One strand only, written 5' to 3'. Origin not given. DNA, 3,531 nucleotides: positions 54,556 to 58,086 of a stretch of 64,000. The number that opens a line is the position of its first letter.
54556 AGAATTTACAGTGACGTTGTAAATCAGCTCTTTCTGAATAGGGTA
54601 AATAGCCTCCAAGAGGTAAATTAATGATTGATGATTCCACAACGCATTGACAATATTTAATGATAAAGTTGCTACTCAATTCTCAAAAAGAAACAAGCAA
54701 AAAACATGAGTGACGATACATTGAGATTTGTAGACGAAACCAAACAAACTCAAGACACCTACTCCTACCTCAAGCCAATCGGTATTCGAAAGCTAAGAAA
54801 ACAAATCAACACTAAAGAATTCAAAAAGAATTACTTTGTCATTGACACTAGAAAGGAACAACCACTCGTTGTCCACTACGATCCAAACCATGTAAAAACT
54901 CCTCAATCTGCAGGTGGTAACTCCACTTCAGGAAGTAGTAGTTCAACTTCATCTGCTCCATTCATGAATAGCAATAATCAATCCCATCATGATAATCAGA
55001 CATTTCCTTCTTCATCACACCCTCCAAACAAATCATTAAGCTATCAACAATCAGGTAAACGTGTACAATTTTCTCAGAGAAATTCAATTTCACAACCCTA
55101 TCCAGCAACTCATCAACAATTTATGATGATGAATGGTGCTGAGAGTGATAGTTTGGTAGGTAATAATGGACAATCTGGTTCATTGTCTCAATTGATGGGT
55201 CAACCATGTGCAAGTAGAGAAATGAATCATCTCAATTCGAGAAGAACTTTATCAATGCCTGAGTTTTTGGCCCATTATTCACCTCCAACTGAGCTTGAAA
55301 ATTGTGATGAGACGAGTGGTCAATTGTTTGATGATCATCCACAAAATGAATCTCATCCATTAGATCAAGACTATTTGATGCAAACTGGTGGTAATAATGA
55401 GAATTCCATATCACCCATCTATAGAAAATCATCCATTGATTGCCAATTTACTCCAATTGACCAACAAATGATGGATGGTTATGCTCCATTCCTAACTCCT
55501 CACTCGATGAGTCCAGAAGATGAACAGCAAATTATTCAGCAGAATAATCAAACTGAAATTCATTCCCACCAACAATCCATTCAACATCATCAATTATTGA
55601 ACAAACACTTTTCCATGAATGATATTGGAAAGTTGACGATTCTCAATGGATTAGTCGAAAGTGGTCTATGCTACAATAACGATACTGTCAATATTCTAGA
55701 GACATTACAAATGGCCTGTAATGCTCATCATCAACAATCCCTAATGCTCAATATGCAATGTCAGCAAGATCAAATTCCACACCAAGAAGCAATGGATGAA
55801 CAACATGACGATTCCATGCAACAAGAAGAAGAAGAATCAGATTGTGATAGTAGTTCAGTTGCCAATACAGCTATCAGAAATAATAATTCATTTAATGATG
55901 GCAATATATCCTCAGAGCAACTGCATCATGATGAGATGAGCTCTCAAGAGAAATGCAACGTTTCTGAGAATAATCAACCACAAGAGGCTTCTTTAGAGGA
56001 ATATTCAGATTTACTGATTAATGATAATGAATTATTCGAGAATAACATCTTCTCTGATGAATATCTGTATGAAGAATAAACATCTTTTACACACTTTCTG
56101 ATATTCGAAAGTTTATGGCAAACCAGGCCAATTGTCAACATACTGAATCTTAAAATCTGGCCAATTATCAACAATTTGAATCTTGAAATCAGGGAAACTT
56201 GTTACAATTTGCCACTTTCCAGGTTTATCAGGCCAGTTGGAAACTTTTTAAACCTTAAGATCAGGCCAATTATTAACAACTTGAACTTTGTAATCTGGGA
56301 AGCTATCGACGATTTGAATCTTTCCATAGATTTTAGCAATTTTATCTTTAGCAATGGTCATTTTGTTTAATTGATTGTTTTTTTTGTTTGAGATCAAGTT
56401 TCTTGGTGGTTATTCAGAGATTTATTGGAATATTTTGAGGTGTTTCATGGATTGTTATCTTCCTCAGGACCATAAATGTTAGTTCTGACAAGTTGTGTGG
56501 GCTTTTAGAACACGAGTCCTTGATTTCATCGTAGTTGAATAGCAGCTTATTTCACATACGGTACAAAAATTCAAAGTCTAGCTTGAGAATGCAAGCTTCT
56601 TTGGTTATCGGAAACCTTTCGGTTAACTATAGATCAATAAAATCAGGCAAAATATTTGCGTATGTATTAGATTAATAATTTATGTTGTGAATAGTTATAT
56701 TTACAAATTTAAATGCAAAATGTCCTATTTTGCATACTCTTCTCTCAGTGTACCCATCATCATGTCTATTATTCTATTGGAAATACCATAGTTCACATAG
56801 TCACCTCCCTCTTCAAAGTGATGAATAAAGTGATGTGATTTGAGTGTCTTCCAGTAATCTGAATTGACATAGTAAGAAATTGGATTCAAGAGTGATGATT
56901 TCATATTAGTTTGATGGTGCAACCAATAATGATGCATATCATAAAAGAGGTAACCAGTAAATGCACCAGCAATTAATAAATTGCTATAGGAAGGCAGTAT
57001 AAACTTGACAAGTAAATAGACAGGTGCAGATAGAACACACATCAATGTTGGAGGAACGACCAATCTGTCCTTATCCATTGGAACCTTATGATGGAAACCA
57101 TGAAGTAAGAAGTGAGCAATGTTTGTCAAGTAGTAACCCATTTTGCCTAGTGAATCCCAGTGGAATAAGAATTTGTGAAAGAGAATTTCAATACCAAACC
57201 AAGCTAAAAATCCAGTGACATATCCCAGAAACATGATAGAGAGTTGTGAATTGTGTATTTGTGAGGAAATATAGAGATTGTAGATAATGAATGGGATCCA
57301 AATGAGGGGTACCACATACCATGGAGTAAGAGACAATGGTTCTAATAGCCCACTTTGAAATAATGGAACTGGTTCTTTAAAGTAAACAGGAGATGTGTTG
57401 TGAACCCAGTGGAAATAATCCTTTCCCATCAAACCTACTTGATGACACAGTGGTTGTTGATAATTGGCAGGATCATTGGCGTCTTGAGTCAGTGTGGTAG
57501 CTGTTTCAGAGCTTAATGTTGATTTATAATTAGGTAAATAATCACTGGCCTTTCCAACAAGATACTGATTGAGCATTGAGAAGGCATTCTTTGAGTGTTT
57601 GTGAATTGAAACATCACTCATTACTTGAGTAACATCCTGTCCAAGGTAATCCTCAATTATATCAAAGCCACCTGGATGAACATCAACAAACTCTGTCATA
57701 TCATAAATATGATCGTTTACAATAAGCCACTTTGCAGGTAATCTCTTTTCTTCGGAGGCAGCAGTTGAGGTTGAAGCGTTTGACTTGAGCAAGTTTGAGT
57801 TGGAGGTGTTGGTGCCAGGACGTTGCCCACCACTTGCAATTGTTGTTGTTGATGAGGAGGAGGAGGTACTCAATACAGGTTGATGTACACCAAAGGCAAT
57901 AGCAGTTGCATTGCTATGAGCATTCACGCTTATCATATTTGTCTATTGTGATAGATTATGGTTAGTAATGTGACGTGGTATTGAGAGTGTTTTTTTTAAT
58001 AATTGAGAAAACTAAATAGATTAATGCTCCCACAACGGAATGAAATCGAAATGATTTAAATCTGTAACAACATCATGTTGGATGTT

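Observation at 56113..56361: Tiny gene made of 11-residue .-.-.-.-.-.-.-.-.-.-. repeats, encoded by a 33-nt tandem DNA repeat and disrupted by a frameshift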

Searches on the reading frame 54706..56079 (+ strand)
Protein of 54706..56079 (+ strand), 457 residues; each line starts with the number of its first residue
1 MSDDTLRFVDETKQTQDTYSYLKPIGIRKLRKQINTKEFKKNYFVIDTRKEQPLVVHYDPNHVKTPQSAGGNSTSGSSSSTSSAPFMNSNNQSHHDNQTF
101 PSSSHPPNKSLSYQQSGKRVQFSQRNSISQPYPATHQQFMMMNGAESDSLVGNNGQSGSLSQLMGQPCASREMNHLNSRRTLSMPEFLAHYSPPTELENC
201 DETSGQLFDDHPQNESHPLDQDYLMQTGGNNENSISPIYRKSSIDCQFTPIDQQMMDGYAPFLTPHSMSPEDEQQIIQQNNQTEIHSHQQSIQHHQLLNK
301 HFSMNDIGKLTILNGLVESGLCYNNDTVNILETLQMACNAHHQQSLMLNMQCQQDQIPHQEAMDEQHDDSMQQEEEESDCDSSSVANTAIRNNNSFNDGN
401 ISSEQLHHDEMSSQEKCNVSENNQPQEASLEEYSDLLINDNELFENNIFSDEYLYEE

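Call 13: find_encoding_contigs(protein=window:54706-56079:+, flank=4000, max_places=4)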
Protein window:54706-56079:+ (457 aa): no gene with exactly this product is on record in the collection.

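Call 17: search_protein_families(library=pfam, proteins=[window:54706-56079:+], max_evalue=0.0001)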
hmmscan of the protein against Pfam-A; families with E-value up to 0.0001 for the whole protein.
window:54706-56079:+ (457 aa): 0 families

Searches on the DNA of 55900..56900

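Call 80: search_rna_families(source=window, start=55900, end=56900, threshold=evalue, max_evalue=1)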
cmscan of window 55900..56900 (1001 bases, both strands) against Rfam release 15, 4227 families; matches with E-value up to 1: 0.
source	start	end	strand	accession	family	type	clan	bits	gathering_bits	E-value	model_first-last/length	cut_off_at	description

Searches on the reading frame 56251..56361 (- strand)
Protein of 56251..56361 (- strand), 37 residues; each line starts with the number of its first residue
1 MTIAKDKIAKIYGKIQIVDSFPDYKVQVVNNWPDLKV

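Call 16: find_encoding_contigs(protein=window:56251-56361:-, flank=3000, max_places=4)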
Protein seq(37 aa) (37 aa): no gene with exactly this product is on record in the collection.

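Call 45: list_cluster_members(proteins=[window:56251-56361:-, window:56251-56397:-, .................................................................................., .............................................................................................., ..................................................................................])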
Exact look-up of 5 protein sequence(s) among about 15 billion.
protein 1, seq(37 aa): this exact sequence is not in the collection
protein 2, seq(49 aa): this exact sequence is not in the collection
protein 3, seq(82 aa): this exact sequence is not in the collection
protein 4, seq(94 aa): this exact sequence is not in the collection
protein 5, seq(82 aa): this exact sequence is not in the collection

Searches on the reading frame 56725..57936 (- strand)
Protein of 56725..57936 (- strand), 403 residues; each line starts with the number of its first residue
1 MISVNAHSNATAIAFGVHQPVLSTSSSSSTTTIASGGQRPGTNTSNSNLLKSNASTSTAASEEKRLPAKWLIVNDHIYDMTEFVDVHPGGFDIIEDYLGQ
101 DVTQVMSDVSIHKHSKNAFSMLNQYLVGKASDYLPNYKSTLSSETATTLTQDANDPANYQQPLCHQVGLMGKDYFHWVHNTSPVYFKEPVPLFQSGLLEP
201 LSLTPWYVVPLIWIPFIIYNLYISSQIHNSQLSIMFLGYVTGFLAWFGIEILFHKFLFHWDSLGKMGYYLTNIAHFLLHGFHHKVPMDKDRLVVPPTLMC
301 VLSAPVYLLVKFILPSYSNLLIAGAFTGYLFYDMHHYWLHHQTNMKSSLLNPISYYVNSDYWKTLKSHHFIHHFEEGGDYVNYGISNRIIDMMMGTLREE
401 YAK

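Call 12: find_encoding_contigs(protein=window:56725-57936:-, flank=4000, max_places=4)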
Protein window:56725-57936:- (403 aa): no gene with exactly this product is on record in the collection.

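Call 17: search_protein_families(library=pfam, proteins=[window:56725-57936:-], max_evalue=0.0001)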
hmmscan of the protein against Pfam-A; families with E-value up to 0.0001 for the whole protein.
window:56725-57936:- (403 aa): 2 families
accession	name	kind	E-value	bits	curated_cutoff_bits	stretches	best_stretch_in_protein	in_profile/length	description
PF00173.33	Cyt-b5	-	9.6e-16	58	23.7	1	69-130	14-73/74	Cytochrome b5-like Heme/Steroid binding domain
PF04116.19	FA_hydroxylase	-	1.5e-08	35.6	31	1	241-396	3-132/132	Fatty acid hydroxylase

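Call 24: find_homologous_proteins(query=window:56725-57936:-, max_evalue=1e-20)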
Query window:56725-57936:- (403 aa): 58 proteins with E <= 1e-20 among 2921 candidates.
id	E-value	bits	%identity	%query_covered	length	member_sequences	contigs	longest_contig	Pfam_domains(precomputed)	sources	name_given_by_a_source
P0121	1.5e-192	658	100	70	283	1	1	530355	PF04116.20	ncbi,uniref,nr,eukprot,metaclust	ncbi:predicted protein [Naegleria gruberi]|uniref:Predicted protein n=1 Tax=Naegleria gruberi TaxID=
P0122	5.3e-109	382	47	94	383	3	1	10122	PF04116.20,PF00173.34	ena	-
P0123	3.7e-107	376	48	82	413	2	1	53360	PF00173.34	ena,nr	nr:unnamed protein product [Naegleria fowleri]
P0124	2.4e-105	370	48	86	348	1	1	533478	PF00173.34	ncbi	ncbi:hypothetical protein ABK040_010148 [Willaertia magna]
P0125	1.2e-89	319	43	82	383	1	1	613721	PF00173.34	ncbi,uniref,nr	ncbi:hypothetical protein C9374_006066 [Naegleria lovaniensis]|uniref:Fatty acid 2-hydroxylase n=1 T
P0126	8.5e-86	306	39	89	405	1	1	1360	PF00173.34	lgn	-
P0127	1.7e-81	292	41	85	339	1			PF00173.34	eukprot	eukprot:gb/GECH01014423.1/.p1 GENE.gb/GECH01014423.1/~~gb/GECH01014423.1/.p1 ORF type:complete len:3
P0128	1.4e-49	187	35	81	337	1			PF04116.20,PF00173.34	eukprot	eukprot:JP446362.1.p2 GENE.JP446362.1~~JP446362.1.p2 ORF type:complete len:346 (-),score=111.22 JP44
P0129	3.9e-47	179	36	81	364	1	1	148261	PF04116.20,PF00173.34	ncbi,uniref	ncbi:uncharacterized protein V1510DRAFT_421425 [Dipodascopsis tothii]|uniref:uncharacterized protein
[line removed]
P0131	4.1e-45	172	32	81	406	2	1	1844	PF04116.20,PF00173.34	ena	-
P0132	6.5e-45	171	35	80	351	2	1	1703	PF04116.20,PF00173.34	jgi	-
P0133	7.1e-44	168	34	81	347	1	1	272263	PF04116.20,PF00173.34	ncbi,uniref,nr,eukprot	ncbi:hypothetical protein CXG81DRAFT_8776 [Caulochytrium protostelioides]|uniref:Ceramide very long 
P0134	1.1e-43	167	36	82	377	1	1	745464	PF04116.20,PF00173.34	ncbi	ncbi:Inositolphosphorylceramide-B hydroxylase, partial [Aspergillus violaceofuscus CBS 115571]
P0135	1.3e-43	167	34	81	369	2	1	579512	PF04116.20,PF00173.34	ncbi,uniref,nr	ncbi:inositolphosphorylceramide-B C-26 hydroxylase [Protomyces lactucae-debilis]|uniref:Ceramide ver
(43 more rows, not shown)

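Call 25: find_encoding_contigs(protein=P0121, flank=4000, max_places=3)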
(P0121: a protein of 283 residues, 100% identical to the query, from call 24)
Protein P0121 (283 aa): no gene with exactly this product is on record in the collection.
